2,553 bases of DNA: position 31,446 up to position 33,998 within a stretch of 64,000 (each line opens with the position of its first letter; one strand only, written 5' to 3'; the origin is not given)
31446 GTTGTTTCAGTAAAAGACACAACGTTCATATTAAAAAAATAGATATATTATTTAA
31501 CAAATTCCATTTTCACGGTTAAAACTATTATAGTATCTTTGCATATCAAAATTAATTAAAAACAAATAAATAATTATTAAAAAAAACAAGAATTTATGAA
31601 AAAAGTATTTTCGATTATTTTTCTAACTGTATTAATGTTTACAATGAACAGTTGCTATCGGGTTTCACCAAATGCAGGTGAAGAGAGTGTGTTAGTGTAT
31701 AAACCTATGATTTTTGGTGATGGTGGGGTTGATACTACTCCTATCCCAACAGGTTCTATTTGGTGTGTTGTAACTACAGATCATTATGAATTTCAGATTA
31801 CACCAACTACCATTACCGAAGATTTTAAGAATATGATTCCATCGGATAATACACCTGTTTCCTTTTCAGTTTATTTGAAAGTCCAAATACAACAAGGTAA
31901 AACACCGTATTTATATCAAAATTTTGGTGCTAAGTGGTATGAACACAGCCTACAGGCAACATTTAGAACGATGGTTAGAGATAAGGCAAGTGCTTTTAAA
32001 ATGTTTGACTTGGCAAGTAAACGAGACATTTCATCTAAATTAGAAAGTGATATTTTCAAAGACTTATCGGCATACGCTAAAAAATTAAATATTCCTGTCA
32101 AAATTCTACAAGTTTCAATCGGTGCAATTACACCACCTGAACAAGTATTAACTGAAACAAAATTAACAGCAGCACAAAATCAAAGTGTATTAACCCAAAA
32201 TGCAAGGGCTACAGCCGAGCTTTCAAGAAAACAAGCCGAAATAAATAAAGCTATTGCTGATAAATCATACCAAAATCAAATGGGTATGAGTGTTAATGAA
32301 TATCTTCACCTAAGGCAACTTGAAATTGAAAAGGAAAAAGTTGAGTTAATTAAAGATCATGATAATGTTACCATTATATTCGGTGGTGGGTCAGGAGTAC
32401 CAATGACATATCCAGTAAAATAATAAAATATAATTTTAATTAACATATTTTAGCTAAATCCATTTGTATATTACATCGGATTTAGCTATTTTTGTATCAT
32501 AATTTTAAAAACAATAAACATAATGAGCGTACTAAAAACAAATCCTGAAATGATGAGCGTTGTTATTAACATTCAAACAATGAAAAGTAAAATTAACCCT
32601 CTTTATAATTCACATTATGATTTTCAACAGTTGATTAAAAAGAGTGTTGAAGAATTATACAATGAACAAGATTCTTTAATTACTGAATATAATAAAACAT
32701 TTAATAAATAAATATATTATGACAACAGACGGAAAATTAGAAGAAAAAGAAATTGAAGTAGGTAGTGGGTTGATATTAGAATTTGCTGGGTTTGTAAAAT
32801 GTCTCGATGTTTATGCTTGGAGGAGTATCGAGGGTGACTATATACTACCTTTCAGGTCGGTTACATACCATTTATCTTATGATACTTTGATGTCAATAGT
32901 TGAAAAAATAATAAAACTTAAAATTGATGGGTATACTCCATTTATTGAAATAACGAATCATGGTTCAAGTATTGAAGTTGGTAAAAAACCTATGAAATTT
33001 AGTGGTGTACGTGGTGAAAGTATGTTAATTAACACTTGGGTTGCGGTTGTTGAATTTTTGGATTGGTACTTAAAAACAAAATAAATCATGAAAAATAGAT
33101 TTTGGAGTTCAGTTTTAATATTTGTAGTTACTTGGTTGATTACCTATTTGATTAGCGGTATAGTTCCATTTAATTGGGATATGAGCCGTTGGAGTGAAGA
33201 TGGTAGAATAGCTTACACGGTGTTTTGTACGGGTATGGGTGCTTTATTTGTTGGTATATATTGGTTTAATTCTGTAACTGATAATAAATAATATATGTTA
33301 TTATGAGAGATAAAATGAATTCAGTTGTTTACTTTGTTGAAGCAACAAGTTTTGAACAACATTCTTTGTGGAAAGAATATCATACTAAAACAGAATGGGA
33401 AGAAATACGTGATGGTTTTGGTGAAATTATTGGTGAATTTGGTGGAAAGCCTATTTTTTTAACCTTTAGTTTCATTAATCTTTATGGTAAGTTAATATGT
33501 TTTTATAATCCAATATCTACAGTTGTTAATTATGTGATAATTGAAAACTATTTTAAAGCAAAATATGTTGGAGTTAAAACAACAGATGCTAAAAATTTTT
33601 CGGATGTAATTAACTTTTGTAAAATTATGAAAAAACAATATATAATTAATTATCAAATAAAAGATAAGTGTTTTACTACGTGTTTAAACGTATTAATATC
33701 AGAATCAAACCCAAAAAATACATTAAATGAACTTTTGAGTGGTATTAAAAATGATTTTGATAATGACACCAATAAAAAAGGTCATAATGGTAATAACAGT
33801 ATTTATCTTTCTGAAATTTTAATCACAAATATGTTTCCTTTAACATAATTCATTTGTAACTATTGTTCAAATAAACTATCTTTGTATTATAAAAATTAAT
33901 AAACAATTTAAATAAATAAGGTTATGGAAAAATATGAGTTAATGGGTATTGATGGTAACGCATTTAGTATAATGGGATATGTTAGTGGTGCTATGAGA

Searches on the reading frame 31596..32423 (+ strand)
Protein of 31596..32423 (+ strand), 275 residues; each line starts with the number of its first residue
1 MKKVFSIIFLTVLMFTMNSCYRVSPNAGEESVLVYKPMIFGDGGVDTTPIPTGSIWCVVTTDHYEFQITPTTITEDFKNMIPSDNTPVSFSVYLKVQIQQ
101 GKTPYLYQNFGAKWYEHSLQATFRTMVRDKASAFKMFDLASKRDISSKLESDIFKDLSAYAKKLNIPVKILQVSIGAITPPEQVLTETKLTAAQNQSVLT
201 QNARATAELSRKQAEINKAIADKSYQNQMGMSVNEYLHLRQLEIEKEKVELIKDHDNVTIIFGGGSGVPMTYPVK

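Call 76: search_protein_families(library=pfam, proteins=[window:31596-32423:+], max_evalue=0.01)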
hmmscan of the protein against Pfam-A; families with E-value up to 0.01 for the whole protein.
window:31596-32423:+ (275 aa): 1 family
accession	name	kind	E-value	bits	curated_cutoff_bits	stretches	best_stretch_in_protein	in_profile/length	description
PF01145.31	Band_7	-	4.4e-14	53.3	23.6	1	49-206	20-166/176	SPFH domain / Band 7 family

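Call 100: search_protein_families(library=phrogs, proteins=[window:31596-32423:+], max_evalue=0.001)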
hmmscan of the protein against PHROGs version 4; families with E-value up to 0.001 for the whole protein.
window:31596-32423:+ (275 aa): 1 family
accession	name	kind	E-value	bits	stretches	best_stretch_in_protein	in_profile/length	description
phrog_200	-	other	1.2e-24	88.2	1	1-268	80-352/379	lipoprotein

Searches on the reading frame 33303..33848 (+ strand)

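Call 76: search_protein_families(library=pfam, proteins=[window:33303-33848:+], max_evalue=0.01)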
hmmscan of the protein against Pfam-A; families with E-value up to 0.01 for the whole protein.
window:33303-33848:+ (181 aa): 1 family
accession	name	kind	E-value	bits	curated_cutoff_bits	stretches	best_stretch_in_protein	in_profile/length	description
PF25569.1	TPR_ZFYVE26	-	0.004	17.9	27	1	95-151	15-70/123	ZFYVE26-like, TPR repeats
